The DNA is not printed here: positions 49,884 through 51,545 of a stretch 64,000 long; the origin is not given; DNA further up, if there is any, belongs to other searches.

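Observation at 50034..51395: TibC/Aah-like autotransporter O-heptosyltransferase homologue without an autotransporter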

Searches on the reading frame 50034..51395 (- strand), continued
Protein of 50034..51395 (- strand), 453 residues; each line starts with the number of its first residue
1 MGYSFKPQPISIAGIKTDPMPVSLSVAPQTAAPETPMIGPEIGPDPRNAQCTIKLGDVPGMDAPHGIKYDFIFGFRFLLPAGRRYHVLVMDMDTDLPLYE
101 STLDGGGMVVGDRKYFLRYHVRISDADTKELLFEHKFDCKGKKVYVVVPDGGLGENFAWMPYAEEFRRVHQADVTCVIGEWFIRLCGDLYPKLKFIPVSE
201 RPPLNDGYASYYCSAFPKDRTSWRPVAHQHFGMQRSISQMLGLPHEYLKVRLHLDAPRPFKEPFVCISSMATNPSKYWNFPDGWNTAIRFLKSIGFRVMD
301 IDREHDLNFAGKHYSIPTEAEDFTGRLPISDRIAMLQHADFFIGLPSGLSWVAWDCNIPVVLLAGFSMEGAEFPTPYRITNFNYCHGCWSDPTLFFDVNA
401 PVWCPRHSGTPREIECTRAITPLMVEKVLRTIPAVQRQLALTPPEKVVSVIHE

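Call 13: find_related_loci(query=A1, collection=genome_contigs, flank=10000)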
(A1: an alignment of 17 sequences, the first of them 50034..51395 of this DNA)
Query A1 (453 aa) in genome_contigs; peptide patterns used: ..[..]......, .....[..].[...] (x = any residue, [..] = any of these).
152 stretches matched a pattern; 90 encode a relative of the query (tblastn E <= 1e-3); the best 80 are kept; 80 distinct loci.
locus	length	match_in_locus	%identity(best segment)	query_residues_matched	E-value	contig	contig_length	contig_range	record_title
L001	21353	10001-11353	93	1-453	0e+0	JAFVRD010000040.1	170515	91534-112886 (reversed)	MAG: Lentisphaeria bacterium isolate RGIG5319 Sheep_Colon-2__c638874, whole genome shotgun sequence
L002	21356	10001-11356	94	1-453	0e+0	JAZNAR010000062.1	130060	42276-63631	MAG: Victivallaceae bacterium isolate T1900044745_TS20190211.MAGScoT_cleanbin_000020 SGB_2114_k141_1698898, whole genome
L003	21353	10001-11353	90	1-453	0e+0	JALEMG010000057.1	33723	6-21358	MAG: Lentisphaeria bacterium isolate SUG133 k141_7931202, whole genome shotgun sequence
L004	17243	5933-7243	57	3-442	2e-174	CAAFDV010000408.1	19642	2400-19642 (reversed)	MAG TPA_asm: Lentisphaeria bacterium, isolate HGM23464, WGS project CAAFDV010000000 data, contig: SRS098571_79_k99_19409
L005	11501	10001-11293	57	25-448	1e-171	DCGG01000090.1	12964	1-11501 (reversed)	MAG TPA_asm: Lentisphaeria bacterium UBA1784 UBA1784_contig_122199, whole genome shotgun sequence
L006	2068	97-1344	58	23-438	0e+0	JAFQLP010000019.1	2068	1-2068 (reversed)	MAG: Lentisphaeria bacterium isolate RGIG1931 Goat_Cecum.Co__c429788, whole genome shotgun sequence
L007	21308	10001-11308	57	11-448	9e-169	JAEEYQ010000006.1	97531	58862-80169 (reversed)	MAG: Lentisphaeria bacterium isolate Tb.RUG.64 k141_955167_flag=0_multi=14.0007_len=97531, whole genome shotgun sequence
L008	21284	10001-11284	55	3-435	6e-166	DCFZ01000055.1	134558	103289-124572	MAG TPA_asm: Lentisphaeria bacterium UBA1791 UBA1791_contig_176, whole genome shotgun sequence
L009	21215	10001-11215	57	29-435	1e-165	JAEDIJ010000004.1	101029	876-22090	MAG: Victivallaceae bacterium isolate MAG159 NODE_68_length_101029_cov_7.276636, whole genome shotgun sequence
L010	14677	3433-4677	55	8-435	1e-165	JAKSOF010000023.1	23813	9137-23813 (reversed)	MAG: Victivallaceae bacterium isolate Horse_feces170 MAG170_23, whole genome shotgun sequence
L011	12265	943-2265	55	21-453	2e-164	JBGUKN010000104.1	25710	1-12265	MAG: Victivallales bacterium isolate ruminal_MAG_28 ruminal_MAG_28_contig_0104, whole genome shotgun sequence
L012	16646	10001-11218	55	29-435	9e-164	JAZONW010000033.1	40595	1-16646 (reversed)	MAG: Victivallaceae bacterium isolate T1900045635_YK20190329.MAGScoT_cleanbin_000025 SGB_8088_k141_3201185, whole genome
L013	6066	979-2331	54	3-448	4e-165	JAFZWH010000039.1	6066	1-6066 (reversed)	MAG: Victivallales bacterium isolate RGIG8156 Water_buffalos_Rumen-3__c362828, whole genome shotgun sequence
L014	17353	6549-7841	55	8-439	2e-163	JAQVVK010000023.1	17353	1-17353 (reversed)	MAG: Victivallaceae bacterium isolate STF1_78 NODE_8524_length_17353_cov_3.068966_Sandtown_F1, whole genome shotgun sequ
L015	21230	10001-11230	56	23-435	2e-163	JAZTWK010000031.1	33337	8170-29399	MAG: Victivallaceae bacterium isolate T1900045334_YK20190023.MAGScoT_cleanbin_000026 SGB_6569_k141_719140, whole genome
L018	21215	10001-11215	56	38-440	7e-160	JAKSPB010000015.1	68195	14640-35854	MAG: Lentisphaeria bacterium isolate Horse_feces192 MAG192_15, whole genome shotgun sequence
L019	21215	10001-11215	56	45-440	2e-159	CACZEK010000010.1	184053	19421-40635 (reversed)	uncultured bacterium isolate RUG12541 genome assembly, contig: RUG12541_asm_10, whole genome shotgun sequence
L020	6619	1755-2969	55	36-439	6e-159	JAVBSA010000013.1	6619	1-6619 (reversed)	MAG: Victivallis sp. isolate EPI_MAG_00211 c_000000902103, whole genome shotgun sequence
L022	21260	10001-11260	53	23-439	3e-156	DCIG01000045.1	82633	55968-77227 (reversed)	MAG TPA_asm: Lentisphaeria bacterium UBA1732 UBA1732_contig_12036, whole genome shotgun sequence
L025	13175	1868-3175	54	15-440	8e-156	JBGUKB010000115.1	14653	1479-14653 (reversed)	MAG: Victivallales bacterium isolate ruminal_MAG_290 ruminal_MAG_290_contig_0115, whole genome shotgun sequence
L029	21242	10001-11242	53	45-448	4e-152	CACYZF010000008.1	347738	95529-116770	uncultured bacterium isolate RUG12414 genome assembly, contig: RUG12414_asm_8, whole genome shotgun sequence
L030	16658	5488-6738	53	45-451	5e-152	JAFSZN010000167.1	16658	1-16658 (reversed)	MAG: Lentisphaeria bacterium isolate RGIG3616 Goat_Rumen.Co__c2787551, whole genome shotgun sequence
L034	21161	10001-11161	55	47-433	3e-150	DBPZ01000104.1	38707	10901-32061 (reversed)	MAG TPA_asm: Lentisphaeria bacterium UBA1407 UBA1407_contig_22785, whole genome shotgun sequence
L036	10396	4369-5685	50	3-436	3e-144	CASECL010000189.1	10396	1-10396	uncultured bacterium isolate Batch5_idba_bin.935 genome assembly, contig: Batch5_idba_bin.935.fa_k87_22183068, whole gen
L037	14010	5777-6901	55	59-434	5e-142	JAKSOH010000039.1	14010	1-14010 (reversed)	MAG: Victivallaceae bacterium isolate Horse_feces172 MAG172_39, whole genome shotgun sequence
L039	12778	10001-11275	38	19-436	2e-95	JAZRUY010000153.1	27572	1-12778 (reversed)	MAG: Victivallaceae bacterium isolate T1900044954_TA20190008.MAGScoT_cleanbin_000087 SGB_3793_k141_90981, whole genome s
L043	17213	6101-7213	42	66-443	5e-91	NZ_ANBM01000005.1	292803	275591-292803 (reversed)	Anaerovibrio sp. JC8 JC8_005, whole genome shotgun sequence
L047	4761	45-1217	40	57-449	9e-89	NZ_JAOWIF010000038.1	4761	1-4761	Citrobacter sp. Cu233 231, whole genome shotgun sequence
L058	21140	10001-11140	38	59-440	2e-80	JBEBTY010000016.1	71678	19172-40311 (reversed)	MAG: Victivallis vadensis isolate T2.bin.197 NODE_940_length_71678_cov_69.455161, whole genome shotgun sequence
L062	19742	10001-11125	38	58-437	3e-77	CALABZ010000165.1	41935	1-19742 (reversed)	MAG TPA_asm: uncultured Lentisphaeria bacterium isolate SRR1561996_bin.66_CONCOCT_v1.1_MAG genome assembly, contig: ERZ7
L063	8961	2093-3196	37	59-425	4e-76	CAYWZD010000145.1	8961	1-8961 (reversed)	MAG TPA_asm: uncultured Victivallales bacterium isolate SRP216815_co1_168 genome assembly, contig: NODE_10807_length_896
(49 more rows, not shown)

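Call 19: search_protein_families(library=ncbifam, proteins=[L058:8206-9906:+, L062:7687-9888:+, L063:184-1998:+, L047:1219-4752:+, L043:8473-11535:+, L029:8388-9581:-, L022:11404-12651:-, L019:15540-17501:-, L012:9421-9804:+, L029:12479-14314:+], max_evalue=0.001)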
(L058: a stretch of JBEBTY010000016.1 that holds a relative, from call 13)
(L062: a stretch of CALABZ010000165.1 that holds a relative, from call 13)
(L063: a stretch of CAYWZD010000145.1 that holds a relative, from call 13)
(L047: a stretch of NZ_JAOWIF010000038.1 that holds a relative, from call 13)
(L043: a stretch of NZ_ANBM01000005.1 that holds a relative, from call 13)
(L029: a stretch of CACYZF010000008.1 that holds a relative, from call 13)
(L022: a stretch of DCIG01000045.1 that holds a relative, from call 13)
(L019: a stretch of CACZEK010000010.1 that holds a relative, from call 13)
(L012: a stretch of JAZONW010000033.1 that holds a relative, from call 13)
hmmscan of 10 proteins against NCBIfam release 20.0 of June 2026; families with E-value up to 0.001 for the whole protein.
L058:8206-9906:+ (566 aa): 5 families
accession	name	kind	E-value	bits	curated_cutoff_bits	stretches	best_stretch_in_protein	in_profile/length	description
NF033176.1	auto_AIDA-I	exception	1.7e-36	125.2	1200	3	258-562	335-638/1287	autotransporter adhesin AIDA-I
TIGR04415.1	O_hepto_targRPT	repeat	6.7e-28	96.4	30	5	201-232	1-32/38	strand-loop-strand repeat protein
NF033177.1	auto_Ag43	equivalog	1.2e-26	93.2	1200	3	279-452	229-398/948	Ag43/Cah family autotransporter adhesin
NF040482.1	auto_BafA_Cterm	equivalog_domain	2e-07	29.8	700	1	279-376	8-116/643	BafA family autotransporter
NF007409.0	PRK09945.1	equivalog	0.00019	20.2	830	1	61-146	17-102/418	hypothetical protein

L062:7687-9888:+ (733 aa): 4 families
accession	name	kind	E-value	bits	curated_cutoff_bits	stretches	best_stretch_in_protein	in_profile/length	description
NF033176.1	auto_AIDA-I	exception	2.9e-32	111.2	1200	3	340-709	139-468/1287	autotransporter adhesin AIDA-I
NF033177.1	auto_Ag43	equivalog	6.2e-31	107.4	1200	4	351-563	229-437/948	Ag43/Cah family autotransporter adhesin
TIGR04415.1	O_hepto_targRPT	repeat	1e-25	89.4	30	2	351-388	1-38/38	strand-loop-strand repeat protein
NF040482.1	auto_BafA_Cterm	equivalog_domain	2.6e-08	32.8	700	1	343-424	23-113/643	BafA family autotransporter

L063:184-1998:+ (604 aa): 3 families
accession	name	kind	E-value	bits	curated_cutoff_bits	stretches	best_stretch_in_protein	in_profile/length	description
NF033176.1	auto_AIDA-I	exception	8.5e-32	109.6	1200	2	166-599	40-468/1287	autotransporter adhesin AIDA-I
NF033177.1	auto_Ag43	equivalog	7.5e-23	80.6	1200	2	162-527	129-475/948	Ag43/Cah family autotransporter adhesin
TIGR04415.1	O_hepto_targRPT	repeat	3e-21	75.1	30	3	279-316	1-38/38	strand-loop-strand repeat protein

L047:1219-4752:+ (1177 aa): 6 families
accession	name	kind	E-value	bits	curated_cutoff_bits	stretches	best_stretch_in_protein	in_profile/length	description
TIGR01414.1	autotrans_barl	domain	6.3e-129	430.8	16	1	751-1177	6-432/432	autotransporter outer membrane beta-barrel domain-containing protein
NF040482.1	auto_BafA_Cterm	equivalog_domain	1.5e-116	390.4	700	7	751-1177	187-643/643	BafA family autotransporter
NF033176.1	auto_AIDA-I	exception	6.2e-113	378.4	1200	5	464-1177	560-1287/1287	autotransporter adhesin AIDA-I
TIGR04415.1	O_hepto_targRPT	repeat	2.2e-109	357.2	30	13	410-447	1-38/38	strand-loop-strand repeat protein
NF033177.1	auto_Ag43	equivalog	1.2e-99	334.8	1200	3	314-846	108-612/948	Ag43/Cah family autotransporter adhesin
NF007409.0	PRK09945.1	equivalog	1.6e-34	119.2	830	2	177-406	11-243/418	hypothetical protein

L043:8473-11535:+ (1020 aa): 5 families
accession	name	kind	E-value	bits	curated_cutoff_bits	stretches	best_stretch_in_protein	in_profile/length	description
TIGR04415.1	O_hepto_targRPT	repeat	9.3e-44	147.2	30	6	151-182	5-36/38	strand-loop-strand repeat protein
NF033176.1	auto_AIDA-I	exception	6.5e-32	110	1200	2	290-660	55-422/1287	autotransporter adhesin AIDA-I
TIGR01414.1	autotrans_barl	domain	7.1e-30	104.4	16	1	611-1020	4-432/432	autotransporter outer membrane beta-barrel domain-containing protein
NF040482.1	auto_BafA_Cterm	equivalog_domain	2.5e-22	79.1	700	3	406-550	9-149/643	BafA family autotransporter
NF033177.1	auto_Ag43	equivalog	3.7e-19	68.4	1200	2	280-610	68-422/948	Ag43/Cah family autotransporter adhesin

L029:8388-9581:- (397 aa): 6 families
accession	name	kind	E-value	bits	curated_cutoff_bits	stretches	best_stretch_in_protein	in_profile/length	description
TIGR03820.1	lys_2_3_AblA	equivalog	3.5e-124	414.7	525.4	1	48-394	5-360/417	lysine 2,3-aminomutase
TIGR04368.1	Glu_2_3_NH3_mut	equivalog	7.6e-112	373.8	650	1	46-386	51-396/404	glutamate 2,3-aminomutase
TIGR04468.1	arg_2_3_am_muta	equivalog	8.1e-92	307.9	600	1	51-385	3-344/351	arginine 2,3-aminomutase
TIGR03822.1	AblA_like_2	hypoth_equivalog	1.5e-88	296.9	396.25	1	75-373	18-321/321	lysine-2,3-aminomutase-like protein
TIGR00238.1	TIGR00238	subfamily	1.7e-84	283.6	199.2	1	49-358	13-329/331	KamA family radical SAM protein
TIGR03821.1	EFP_modif_epmB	equivalog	1.7e-68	231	369.3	1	53-364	1-318/321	EF-P beta-lysylation protein EpmB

L022:11404-12651:- (415 aa): 0 families

L019:15540-17501:- (653 aa): 0 families

L012:9421-9804:+ (127 aa): 0 families

L029:12479-14314:+ (611 aa): 0 families

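Call 20: search_protein_families(library=pfam, proteins=[L058:8206-9906:+, L062:7687-9888:+, L063:184-1998:+, L047:1219-4752:+, L043:8473-11535:+, L029:8388-9581:-, L022:11404-12651:-, L019:15540-17501:-, L012:9421-9804:+, L029:12479-14314:+], max_evalue=0.001)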
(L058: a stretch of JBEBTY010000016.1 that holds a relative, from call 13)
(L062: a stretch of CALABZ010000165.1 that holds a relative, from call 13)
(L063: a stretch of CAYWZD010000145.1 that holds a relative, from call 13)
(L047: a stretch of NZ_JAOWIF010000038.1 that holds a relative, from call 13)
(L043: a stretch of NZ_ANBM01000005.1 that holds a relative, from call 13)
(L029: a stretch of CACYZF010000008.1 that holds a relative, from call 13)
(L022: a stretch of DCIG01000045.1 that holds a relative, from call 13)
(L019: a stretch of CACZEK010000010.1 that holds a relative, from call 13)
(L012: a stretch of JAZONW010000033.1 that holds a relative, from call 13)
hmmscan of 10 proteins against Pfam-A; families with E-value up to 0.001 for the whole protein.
L058:8206-9906:+ (566 aa): 1 family
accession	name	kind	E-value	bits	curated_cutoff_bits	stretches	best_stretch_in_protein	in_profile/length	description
PF16168.11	AIDA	-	9.5e-26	90.1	27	2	246-300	1-55/63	Adhesin of bacterial autotransporter system, probable stalk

L062:7687-9888:+ (733 aa): 1 family
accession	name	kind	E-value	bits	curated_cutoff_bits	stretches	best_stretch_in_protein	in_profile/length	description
PF16168.11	AIDA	-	2.5e-29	101.5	27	2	319-368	2-51/63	Adhesin of bacterial autotransporter system, probable stalk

L063:184-1998:+ (604 aa): 1 family
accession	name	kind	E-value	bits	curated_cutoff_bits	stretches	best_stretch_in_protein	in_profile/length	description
PF16168.11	AIDA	-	3e-25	88.5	27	2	246-308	1-63/63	Adhesin of bacterial autotransporter system, probable stalk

L047:1219-4752:+ (1177 aa): 4 families
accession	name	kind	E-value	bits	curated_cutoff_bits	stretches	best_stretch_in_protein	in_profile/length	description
PF16168.11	AIDA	-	5.9e-79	260.5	27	12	265-325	1-63/63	Adhesin of bacterial autotransporter system, probable stalk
PF03797.25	Autotransporter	-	3.6e-48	165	26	1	916-1155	1-254/255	Autotransporter beta-domain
PF03212.20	Pertactin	-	2.2e-40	137.8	22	1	724-844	1-120/121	Pertactin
PF13018.11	ESPR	-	1.6e-12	48.1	25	1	1-46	1-46/50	Extended Signal Peptide of Type V secretion system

L043:8473-11535:+ (1020 aa): 3 families
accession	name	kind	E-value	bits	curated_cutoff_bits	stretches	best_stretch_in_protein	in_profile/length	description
PF16168.11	AIDA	-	4.7e-26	91.1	27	3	456-504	15-63/63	Adhesin of bacterial autotransporter system, probable stalk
PF03797.25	Autotransporter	-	7.1e-21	75.5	26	1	763-983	1-240/255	Autotransporter beta-domain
PF03212.20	Pertactin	-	0.00055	20.3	22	0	613-698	23-107/121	Pertactin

L029:8388-9581:- (397 aa): 3 families
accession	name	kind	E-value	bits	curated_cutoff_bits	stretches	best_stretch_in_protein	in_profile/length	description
PF12544.13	LAM_C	-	7.1e-14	52.5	26.7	1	340-396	2-58/127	Lysine-2,3-aminomutase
PF04055.27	Radical_SAM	-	2.6e-12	47.7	29.5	1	149-300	3-164/166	Radical SAM superfamily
PF13353.11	Fer4_12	-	0.00079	20.2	22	0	145-217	8-79/137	4Fe-4S single cluster domain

L022:11404-12651:- (415 aa): 0 families

L019:15540-17501:- (653 aa): 0 families

L012:9421-9804:+ (127 aa): 0 families

L029:12479-14314:+ (611 aa): 0 families

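Call 22: search_protein_families(library=pfam, proteins=[L007:9902-13069:+, L013:967-4089:+, L020:1716-4109:+, L025:2302-4428:+, L018:11250-13283:+, L037:6934-8619:+, L014:8148-9593:+, L034:5385-8798:+, L034:8805-9821:+, L036:5724-6839:+], max_evalue=0.001)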
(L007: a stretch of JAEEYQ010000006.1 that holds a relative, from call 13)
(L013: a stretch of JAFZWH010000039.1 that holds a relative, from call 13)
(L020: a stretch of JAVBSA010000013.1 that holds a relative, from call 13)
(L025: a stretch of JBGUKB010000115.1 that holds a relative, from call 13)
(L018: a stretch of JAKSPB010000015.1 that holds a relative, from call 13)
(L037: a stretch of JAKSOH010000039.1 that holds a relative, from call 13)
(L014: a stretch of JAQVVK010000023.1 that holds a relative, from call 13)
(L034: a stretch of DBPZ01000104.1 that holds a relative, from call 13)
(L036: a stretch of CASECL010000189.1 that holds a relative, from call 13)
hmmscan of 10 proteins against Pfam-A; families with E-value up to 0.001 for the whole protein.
L007:9902-13069:+ (1055 aa): 4 families
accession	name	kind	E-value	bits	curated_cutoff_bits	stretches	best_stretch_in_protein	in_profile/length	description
PF00535.33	Glycos_transf_2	-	8.4e-22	78.3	23.3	1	682-817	1-135/168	Glycosyl transferase family 2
PF21129.3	TibC_1st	-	1.7e-07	31.7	27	1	88-147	4-60/63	Glycosyltransferase TibC, N-terminal domain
PF10111.15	Glyco_tranf_2_2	-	9.6e-07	29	27.3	1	682-907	1-239/276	Glycosyltransferase like family 2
PF01075.23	Glyco_transf_9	-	1e-06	28.7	22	1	276-392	96-214/247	Glycosyltransferase family 9 (heptosyltransferase)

L013:967-4089:+ (1040 aa): 4 families
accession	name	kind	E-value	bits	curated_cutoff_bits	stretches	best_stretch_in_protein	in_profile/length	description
PF00535.33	Glycos_transf_2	-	8.5e-19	68.5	23.3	1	669-811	2-143/168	Glycosyl transferase family 2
PF01075.23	Glyco_transf_9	-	5.2e-08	33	22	1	264-378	98-214/247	Glycosyltransferase family 9 (heptosyltransferase)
PF21129.3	TibC_1st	-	7.7e-08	32.7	27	1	74-134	4-61/63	Glycosyltransferase TibC, N-terminal domain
PF10111.15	Glyco_tranf_2_2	-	4.1e-05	23.7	27.3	1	680-896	12-241/276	Glycosyltransferase like family 2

L020:1716-4109:+ (797 aa): 3 families
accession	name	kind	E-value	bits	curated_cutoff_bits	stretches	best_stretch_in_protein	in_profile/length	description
PF00535.33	Glycos_transf_2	-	2.1e-17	64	23.3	1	425-557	1-130/168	Glycosyl transferase family 2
PF21129.3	TibC_1st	-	1e-13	51.5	27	1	41-105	1-62/63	Glycosyltransferase TibC, N-terminal domain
PF01075.23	Glyco_transf_9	-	1.8e-05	24.6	22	1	239-346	103-212/247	Glycosyltransferase family 9 (heptosyltransferase)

L025:2302-4428:+ (708 aa): 1 family
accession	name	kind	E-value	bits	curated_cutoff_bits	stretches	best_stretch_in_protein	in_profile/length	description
PF00535.33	Glycos_transf_2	-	2.9e-22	79.8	23.3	1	338-460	1-119/168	Glycosyl transferase family 2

L018:11250-13283:+ (677 aa): 3 families
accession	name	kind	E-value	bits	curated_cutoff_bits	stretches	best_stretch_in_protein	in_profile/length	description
PF00535.33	Glycos_transf_2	-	1.3e-30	107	23.3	1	355-471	1-117/168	Glycosyl transferase family 2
PF13641.12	Glyco_tranf_2_3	-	1.2e-08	35.7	27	1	354-552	3-207/230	Glycosyltransferase like family 2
PF10111.15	Glyco_tranf_2_2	-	9.6e-05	22.4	27.3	1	355-453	1-102/276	Glycosyltransferase like family 2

L037:6934-8619:+ (561 aa): 4 families
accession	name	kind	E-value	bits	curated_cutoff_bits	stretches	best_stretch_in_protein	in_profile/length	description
PF02833.19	DHHA2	-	1e-20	74.8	27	1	434-541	15-124/126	DHHA2 domain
PF07085.17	DRTGG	-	9.1e-19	67.7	25.2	1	144-244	3-102/105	DRTGG domain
PF01368.27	DHH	-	1.7e-15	57.8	28.1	1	3-384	2-125/125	DHH family, N-terminal domain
PF00571.33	CBS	-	6.2e-10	39.7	24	1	68-121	1-54/57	CBS domain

L014:8148-9593:+ (481 aa): 0 families

L034:5385-8798:+ (1137 aa): 6 families
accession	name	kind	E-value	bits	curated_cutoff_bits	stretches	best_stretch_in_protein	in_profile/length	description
PF12831.13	FAD_oxidored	-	5.7e-70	237.1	27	3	733-880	271-416/416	FAD dependent oxidoreductase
PF00070.33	Pyr_redox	-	6.1e-08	33.5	22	0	37-90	2-54/82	Pyridine nucleotide-disulphide oxidoreductase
PF07992.20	Pyr_redox_2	-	6.6e-08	32.7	26.1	0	546-585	2-37/291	Pyridine nucleotide-disulphide oxidoreductase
PF00890.30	FAD_binding_2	-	2.6e-06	27.3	20.4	1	546-587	1-42/414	FAD binding domain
PF01134.28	GIDA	-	5.5e-05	22.8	22.1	1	546-579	1-29/391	Glucose inhibited division protein A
PF01266.30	DAO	-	0.00046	20.3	27.9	0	546-583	1-39/353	FAD dependent oxidoreductase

L034:8805-9821:+ (338 aa): 3 families
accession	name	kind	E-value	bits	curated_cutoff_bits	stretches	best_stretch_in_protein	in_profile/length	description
PF04055.27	Radical_SAM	-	1.6e-27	97.2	29.5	1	12-167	3-166/166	Radical SAM superfamily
PF13186.11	SPASM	-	1.3e-07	32.2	21.5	1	240-305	1-66/67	Iron-sulfur cluster-binding domain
PF13353.11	Fer4_12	-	2e-05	25.4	22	1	11-68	10-66/137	4Fe-4S single cluster domain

L036:5724-6839:+ (371 aa): 3 families
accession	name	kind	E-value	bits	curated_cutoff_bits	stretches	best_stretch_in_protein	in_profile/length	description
PF04055.27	Radical_SAM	-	4e-16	60.1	29.5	1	18-184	7-166/166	Radical SAM superfamily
PF13186.11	SPASM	-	1.7e-12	47.8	21.5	1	262-321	5-67/67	Iron-sulfur cluster-binding domain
PF13353.11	Fer4_12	-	0.00075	20.2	22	0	17-136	14-122/137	4Fe-4S single cluster domain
